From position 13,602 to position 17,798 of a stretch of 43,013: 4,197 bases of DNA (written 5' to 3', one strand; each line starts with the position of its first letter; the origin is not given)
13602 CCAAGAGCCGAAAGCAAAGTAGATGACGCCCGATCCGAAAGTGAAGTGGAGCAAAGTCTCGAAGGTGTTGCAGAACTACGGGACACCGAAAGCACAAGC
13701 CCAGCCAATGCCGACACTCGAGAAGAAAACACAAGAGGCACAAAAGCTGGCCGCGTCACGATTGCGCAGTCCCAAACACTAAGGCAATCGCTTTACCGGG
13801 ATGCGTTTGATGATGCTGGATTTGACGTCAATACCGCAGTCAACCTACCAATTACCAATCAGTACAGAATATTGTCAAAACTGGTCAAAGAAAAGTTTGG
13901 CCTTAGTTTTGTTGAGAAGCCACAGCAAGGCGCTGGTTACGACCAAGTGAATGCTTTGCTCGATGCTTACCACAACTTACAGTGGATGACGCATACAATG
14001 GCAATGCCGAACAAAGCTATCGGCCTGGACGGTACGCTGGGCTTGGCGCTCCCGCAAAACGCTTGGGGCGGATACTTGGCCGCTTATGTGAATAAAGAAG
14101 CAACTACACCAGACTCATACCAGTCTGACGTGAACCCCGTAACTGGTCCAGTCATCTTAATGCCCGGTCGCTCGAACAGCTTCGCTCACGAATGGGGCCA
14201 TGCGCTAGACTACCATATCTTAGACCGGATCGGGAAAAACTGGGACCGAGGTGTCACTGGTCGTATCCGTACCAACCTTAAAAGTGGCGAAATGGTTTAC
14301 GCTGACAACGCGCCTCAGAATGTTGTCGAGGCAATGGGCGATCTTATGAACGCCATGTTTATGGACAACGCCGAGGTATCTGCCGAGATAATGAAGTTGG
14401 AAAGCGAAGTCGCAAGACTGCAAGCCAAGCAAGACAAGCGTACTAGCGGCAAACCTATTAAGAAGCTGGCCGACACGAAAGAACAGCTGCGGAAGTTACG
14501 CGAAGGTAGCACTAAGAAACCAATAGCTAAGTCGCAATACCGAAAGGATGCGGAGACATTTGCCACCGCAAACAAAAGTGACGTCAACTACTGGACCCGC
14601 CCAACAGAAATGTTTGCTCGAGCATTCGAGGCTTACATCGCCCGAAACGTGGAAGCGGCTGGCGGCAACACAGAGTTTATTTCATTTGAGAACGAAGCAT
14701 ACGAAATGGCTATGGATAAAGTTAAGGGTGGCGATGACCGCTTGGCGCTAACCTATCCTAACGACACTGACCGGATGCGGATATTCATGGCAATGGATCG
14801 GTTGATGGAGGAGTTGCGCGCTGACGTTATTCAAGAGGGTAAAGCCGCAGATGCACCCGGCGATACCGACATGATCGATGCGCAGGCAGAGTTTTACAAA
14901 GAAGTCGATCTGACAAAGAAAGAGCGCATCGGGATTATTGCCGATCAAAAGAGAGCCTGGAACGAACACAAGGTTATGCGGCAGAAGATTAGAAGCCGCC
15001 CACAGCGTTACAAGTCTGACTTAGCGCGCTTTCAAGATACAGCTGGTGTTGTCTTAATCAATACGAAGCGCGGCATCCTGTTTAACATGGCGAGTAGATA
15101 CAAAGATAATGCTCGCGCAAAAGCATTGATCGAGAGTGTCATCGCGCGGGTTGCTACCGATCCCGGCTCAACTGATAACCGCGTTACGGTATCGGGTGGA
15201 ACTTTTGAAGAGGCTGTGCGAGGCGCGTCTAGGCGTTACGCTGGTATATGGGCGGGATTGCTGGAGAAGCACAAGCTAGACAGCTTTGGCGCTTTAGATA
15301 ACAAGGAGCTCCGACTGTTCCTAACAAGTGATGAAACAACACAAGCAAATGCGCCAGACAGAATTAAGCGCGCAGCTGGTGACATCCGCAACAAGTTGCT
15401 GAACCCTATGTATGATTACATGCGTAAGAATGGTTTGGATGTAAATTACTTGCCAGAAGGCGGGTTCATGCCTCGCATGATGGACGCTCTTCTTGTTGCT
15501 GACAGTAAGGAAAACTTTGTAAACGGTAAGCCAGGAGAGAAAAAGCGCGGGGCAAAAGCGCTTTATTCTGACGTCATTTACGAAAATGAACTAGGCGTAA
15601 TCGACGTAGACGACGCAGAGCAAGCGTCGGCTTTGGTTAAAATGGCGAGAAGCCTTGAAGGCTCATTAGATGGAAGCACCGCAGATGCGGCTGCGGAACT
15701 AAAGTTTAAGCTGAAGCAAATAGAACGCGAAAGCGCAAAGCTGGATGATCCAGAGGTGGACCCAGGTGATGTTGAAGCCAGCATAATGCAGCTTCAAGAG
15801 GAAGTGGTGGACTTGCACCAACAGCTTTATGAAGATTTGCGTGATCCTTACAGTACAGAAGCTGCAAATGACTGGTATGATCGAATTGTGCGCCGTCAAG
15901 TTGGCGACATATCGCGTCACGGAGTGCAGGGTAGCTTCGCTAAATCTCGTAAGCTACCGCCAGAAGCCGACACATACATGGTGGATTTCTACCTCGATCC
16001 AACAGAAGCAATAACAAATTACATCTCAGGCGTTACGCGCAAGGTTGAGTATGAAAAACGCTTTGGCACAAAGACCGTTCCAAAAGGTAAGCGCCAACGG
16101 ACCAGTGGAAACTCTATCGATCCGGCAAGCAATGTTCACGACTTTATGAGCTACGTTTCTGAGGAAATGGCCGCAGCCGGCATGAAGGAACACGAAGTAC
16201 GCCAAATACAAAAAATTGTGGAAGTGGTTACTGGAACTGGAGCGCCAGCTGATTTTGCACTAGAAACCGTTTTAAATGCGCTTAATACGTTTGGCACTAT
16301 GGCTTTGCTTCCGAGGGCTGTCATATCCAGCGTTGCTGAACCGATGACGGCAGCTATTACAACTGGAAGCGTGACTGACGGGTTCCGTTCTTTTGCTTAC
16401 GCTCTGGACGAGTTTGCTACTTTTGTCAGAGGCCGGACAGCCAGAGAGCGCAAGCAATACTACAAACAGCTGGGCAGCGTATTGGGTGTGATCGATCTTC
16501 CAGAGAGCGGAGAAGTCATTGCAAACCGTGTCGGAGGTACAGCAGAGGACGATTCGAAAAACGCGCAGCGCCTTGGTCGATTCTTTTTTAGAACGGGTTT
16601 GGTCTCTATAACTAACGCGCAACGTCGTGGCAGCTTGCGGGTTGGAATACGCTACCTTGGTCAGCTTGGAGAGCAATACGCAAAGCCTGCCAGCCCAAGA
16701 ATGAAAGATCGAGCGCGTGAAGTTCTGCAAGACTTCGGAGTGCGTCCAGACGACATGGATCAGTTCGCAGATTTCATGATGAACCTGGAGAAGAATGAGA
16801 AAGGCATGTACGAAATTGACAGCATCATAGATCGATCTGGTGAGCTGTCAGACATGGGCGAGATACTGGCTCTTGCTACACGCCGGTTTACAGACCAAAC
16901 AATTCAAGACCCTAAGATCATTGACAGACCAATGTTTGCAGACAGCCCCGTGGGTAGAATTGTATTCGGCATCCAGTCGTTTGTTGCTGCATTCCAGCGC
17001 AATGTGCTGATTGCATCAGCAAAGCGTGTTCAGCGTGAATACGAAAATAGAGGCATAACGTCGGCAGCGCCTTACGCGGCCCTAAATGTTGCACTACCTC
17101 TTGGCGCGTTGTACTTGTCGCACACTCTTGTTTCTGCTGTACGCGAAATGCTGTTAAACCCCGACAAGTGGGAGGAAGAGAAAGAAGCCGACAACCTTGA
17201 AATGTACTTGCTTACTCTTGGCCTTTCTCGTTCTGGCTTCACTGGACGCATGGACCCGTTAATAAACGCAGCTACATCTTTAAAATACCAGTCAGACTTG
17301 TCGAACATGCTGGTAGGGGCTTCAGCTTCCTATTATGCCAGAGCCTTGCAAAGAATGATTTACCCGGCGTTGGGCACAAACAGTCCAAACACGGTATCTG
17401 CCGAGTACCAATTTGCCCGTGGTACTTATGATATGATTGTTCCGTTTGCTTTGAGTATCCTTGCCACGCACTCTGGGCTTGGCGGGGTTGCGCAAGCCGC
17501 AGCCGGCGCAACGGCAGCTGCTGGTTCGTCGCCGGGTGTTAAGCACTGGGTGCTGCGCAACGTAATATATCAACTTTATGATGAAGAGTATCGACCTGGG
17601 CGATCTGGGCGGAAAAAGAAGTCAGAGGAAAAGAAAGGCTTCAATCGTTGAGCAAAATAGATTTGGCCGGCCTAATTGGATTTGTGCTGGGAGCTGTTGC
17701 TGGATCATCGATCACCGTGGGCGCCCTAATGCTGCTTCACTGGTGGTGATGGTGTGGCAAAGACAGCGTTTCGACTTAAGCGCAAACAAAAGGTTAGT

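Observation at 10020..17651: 2,543-aa multidomain 'polyvalent' protein occupying 18% of the genome at the T7 gp16 position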

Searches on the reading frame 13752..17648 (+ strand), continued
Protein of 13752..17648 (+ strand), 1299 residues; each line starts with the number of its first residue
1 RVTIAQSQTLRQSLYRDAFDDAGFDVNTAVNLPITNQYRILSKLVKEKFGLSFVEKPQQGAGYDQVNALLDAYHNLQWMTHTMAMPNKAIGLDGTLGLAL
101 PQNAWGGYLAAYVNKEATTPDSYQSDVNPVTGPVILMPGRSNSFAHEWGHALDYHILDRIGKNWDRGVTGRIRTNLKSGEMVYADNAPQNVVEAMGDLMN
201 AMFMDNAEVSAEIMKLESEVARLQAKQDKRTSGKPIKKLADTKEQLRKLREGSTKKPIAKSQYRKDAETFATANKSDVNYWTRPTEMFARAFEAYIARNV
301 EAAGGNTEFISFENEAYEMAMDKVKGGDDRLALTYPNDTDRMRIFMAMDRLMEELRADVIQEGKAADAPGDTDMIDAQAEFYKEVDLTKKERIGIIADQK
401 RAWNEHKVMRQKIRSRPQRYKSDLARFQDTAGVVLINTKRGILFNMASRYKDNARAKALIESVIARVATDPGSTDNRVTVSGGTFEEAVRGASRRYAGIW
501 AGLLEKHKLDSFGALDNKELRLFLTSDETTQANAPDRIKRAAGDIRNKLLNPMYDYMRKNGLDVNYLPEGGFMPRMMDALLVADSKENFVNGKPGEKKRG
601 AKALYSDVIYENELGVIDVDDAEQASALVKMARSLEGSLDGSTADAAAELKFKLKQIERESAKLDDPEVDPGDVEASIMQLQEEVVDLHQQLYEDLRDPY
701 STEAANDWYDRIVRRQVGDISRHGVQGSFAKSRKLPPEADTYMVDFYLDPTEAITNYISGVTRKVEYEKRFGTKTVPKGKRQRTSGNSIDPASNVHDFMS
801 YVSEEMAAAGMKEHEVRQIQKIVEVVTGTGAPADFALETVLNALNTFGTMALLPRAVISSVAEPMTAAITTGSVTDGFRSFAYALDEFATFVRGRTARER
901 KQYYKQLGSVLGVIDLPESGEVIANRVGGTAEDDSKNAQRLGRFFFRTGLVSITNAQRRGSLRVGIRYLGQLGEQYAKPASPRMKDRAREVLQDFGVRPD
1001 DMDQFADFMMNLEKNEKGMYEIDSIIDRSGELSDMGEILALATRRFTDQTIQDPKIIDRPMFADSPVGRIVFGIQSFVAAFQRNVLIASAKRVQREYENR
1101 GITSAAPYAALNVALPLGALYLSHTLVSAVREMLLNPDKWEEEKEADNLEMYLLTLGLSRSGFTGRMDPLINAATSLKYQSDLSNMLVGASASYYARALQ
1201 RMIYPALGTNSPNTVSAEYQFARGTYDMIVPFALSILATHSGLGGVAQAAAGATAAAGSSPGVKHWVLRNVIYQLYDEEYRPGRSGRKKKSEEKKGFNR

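Call 51: fold_search(model_id=the predicted structure, library=viral)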
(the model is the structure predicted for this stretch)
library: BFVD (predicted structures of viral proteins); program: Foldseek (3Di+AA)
matches with E <= 10: 257; with E <= 0.001: 44
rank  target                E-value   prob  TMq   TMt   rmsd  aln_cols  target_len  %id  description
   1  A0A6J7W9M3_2          2.8e-56  1.00  0.81  0.71   5.5      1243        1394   28  Large polyvalent protein-associated domain-containing protein [uncultured Caudovirales phage]
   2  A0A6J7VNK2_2          3.6e-52  1.00  0.78  0.72   5.2      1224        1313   28  Uncharacterized protein [uncultured Caudovirales phage]
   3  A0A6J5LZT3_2          3.0e-15  1.00  0.44  0.61   6.6       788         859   14  Large polyvalent protein associated domain-containing protein (Fragment) [uncultured Caudovirales phage]
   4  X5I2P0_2              6.8e-14  1.00  0.41  0.48  25.3      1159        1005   13  Structural protein [Pseudomonas phage KPP25]
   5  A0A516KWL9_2          2.4e-13  1.00  0.37  0.45  31.4      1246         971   12  (no name in the UniProt tables at hand)
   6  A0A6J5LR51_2          1.2e-11  1.00  0.25  0.25  34.3      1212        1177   15  Uncharacterized protein [uncultured Caudovirales phage]
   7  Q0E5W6                4.2e-11  1.00  0.35  0.41  27.8      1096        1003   13  Putative internal virion protein [Pseudomonas phage LKA1]
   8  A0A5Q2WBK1            1.7e-10  1.00  0.38  0.45  27.0      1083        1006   14  (no name in the UniProt tables at hand)
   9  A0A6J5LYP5            4.2e-10  1.00  0.36  0.35  29.2      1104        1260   12  Transglycosylase SLT domain-containing protein [uncultured Caudovirales phage]
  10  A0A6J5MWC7            4.7e-10  1.00  0.38  0.49   9.0       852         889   13  Large polyvalent protein associated domain-containing protein [uncultured Caudovirales phage]
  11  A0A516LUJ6            8.4e-10  1.00  0.32  0.30  18.6      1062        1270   14  (no name in the UniProt tables at hand)
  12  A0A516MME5            1.2e-09  1.00  0.30  0.34  29.4      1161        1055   12  (no name in the UniProt tables at hand)
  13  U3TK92                2.6e-09  1.00  0.35  0.32  32.5      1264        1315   11  Putative internal core protein [Ralstonia phage RSB3]
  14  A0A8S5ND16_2          3.5e-09  1.00  0.35  0.49  16.0       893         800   14  Matrixin [Caudovirales sp. ctSxd6]
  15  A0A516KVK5            3.5e-09  1.00  0.37  0.40  33.6      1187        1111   12  (no name in the UniProt tables at hand)
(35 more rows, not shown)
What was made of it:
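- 14880..17648 (+): Large helical body of the conserved core, aa 1621-2543, of the gp16 / internal virion protein D class. Foldseek against BFVD gives E 1e-6 to 7e-14 to KPP25 structural protein and to internal virion/core proteins of LKA1, RSB3, JG068, BB8 and pEp_SNUABM_12 (call 51).
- On T7 gp16-class ejection protein (internal virion protein D): The feature is met against predicted structures of annotated internal virion/core proteins (E 4e-11 to 1e-6, probability 1.0, TM 0.25-0.5; call 51).
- Closest known: Phage-type polyvalent proteins. Different: Here the polyvalent part is fused to a ~1,300-aa core whose model matches gp16-class internal virion proteins (call 51).
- Closest known: T7 gp16 / 'internal virion protein D' of Autographiviridae-like podoviruses. 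Same: The model matches predicted structures of annotated internal virion/core proteins of LKA1, RSB3, JG068, BB8 and pEp_SNUABM_12 (call 51).
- Apart from unnamed or uncharacterised metagenomic entries, the named ones are almost all podovirus internal virion, core or structural proteins, or polyvalent LPD proteins (call 51). The fold matches internal virion/core proteins (call 51). All significant structural matches are to podovirus internal virion proteins (call 51).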

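Call 94: find_encoding_contigs(protein=P0073, flank=6000, max_places=1)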
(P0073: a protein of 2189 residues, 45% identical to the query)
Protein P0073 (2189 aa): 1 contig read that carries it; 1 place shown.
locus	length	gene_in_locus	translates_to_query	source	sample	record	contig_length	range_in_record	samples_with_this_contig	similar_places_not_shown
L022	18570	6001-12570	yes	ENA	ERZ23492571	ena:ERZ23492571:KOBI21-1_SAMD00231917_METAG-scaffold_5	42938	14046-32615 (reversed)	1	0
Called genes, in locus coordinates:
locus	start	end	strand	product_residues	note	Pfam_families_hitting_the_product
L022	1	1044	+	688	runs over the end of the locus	-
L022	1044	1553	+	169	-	-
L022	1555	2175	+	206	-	-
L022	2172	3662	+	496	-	-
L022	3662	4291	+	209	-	-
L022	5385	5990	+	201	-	-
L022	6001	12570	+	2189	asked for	PF18763:ddrB-ParB, PF18796:LPD1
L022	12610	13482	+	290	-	-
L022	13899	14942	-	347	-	PF00589:Phage_integrase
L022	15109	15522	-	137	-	PF13560:HTH_31, PF01381:HTH_3, PF13443:HTH_26 (weak)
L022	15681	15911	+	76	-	-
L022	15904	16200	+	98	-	-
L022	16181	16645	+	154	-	-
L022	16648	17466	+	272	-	PF12705:PDDEXK_1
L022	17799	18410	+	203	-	-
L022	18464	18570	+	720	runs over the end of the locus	PF09250:Prim-Pol, PF13481:AAA_25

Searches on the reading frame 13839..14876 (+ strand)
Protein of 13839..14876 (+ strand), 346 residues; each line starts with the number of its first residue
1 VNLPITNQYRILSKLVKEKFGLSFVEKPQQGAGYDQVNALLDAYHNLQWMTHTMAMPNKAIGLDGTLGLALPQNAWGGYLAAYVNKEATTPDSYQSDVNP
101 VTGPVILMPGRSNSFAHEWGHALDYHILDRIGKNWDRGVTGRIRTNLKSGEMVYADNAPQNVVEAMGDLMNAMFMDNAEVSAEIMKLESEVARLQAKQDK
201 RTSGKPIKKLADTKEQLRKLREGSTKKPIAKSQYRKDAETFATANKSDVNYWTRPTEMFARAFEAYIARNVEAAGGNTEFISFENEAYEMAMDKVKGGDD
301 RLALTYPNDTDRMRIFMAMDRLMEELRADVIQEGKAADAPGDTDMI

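Call 61: search_protein_families(library=pfam, alignment_id=A4, max_evalue=10)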
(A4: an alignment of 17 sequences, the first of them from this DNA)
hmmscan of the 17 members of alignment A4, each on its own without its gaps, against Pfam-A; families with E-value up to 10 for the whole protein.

A. member 1, seq(346 aa): 4 families
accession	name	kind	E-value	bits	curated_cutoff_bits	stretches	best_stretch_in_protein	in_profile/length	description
PF18796.6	LPD1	-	3.9e-15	56.1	27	1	245-328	3-76/78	Large polyvalent protein-associated domain 1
PF01895.24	PhoU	-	0.012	16.4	23.5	1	161-201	7-47/89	PhoU domain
PF07737.17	ATLF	-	0.086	13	27.4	0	231-269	137-172/193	Anthrax toxin lethal factor, N- and C-terminal domain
PF16735.10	MYO10_CC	-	0.2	12.3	27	1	183-222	8-43/52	Unconventional myosin-X coiled coil domain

B. families by the number of members that match (of 17 scanned): 18 families
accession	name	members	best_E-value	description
PF18796.6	LPD1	17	3.2e-18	Large polyvalent protein-associated domain 1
PF07737.17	ATLF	3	0.0072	Anthrax toxin lethal factor, N- and C-terminal domain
PF13582.12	Reprolysin_3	2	0.23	Metallo-peptidase family M12B Reprolysin-like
PF08718.16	GLTP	1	0.0026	Glycolipid transfer protein (GLTP)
PF20572.3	DUF6781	1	0.0045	Family of unknown function (DUF6781)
PF20649.3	COG5_C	1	0.0049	Conserved oligomeric Golgi complex subunit 5, C-terminal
PF01895.24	PhoU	1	0.012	PhoU domain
PF15237.11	PTRF_SDPR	1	0.047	PTRF/SDPR family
PF05120.17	GvpG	1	0.052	Gas vesicle protein G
PF07108.16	PipA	1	0.054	PipA protein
PF06667.17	PspB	1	0.094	Phage shock protein B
PF17527.7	ALC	1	0.15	Phage ALC protein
PF05957.18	DUF883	1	0.15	DUF883 N-terminal domain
PF01435.24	Peptidase_M48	1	0.16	Peptidase family M48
PF23379.1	DUF7096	1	0.18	Domain of unknown function (DUF7096)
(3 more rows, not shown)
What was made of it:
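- LPD1 matches 17 of 17 trimmed members (call 61).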

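Call 62: search_solved_structures(query=A4, max_evalue=10, show_alignments=4)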
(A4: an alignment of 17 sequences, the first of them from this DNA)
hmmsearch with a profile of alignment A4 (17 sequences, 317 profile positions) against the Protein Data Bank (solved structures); distinct sequences matched with E-value up to 10: 10.
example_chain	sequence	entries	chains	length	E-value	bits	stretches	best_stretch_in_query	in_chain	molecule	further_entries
3mqb_A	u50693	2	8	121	0.062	16.1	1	131-218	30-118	Bone marrow stromal antigen 2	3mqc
4pkq_A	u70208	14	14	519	0.079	15.8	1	77-168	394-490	Lethal factor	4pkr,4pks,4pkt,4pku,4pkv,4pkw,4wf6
1yqy_A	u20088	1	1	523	0.08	15.7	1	77-168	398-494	Lethal factor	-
4dv8_A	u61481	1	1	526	0.081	15.7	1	77-168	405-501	Lethal factor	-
2l0r_A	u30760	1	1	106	0.092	15.6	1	99-171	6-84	Lethal factor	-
3mq7_A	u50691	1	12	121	0.098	15.5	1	129-218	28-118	Bone marrow stromal antigen 2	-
2xg7_A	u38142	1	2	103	0.35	13.6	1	130-201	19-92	BONE MARROW STROMAL ANTIGEN 2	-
8rvj_A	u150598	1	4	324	0.48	13.2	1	154-207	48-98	Type 1 encapsulin shell protein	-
3nwh_A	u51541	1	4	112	0.58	12.9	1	131-200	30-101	Bone marrow stromal antigen 2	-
7bqq_A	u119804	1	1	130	0.63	12.8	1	129-205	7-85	Gogy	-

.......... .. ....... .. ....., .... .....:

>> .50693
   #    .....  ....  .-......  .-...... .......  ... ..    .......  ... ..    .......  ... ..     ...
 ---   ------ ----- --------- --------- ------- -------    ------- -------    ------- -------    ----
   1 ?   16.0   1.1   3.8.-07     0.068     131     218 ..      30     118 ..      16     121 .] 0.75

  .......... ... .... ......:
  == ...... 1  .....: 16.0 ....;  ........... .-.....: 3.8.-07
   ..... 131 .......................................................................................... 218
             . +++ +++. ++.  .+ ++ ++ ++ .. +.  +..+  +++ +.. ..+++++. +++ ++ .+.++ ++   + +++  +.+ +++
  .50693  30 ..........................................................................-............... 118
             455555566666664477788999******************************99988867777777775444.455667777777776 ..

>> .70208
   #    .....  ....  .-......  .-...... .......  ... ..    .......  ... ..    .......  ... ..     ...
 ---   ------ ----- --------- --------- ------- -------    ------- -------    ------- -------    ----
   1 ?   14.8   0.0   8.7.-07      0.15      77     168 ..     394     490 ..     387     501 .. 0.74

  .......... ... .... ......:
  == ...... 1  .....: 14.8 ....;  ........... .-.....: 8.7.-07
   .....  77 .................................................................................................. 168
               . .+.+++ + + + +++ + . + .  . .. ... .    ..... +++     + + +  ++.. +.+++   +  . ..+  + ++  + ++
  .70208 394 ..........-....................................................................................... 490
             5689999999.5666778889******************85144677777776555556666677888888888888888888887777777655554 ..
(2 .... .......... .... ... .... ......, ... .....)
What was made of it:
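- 13752..14879 (+): Zincin-like (gluzincin-type) domain, aa 1245-1620. HEWGH is at aa 1390-1394 (nt 14187-14201). The putative third ligand E1530 lies in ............, within Pfam LPD1 (aa 1518-1601, nt 14571-14822). Matches to anthrax lethal factor are sub-threshold (PDB E 0.08; Pfam ATLF best E 0.007; calls 61, 62).
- On Zincin (gluzincin) metallopeptidases: Profile hits to anthrax lethal factor are sub-threshold (E 0.08; Pfam ATLF best E 0.007 in 3 of 17 members; calls 61, 62).
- Weak matches to lethal factor fall on both motif halves (calls 61, 62). The nearest weak sequence matches are to a secreted toxin protease, anthrax lethal factor (calls 61, 62).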
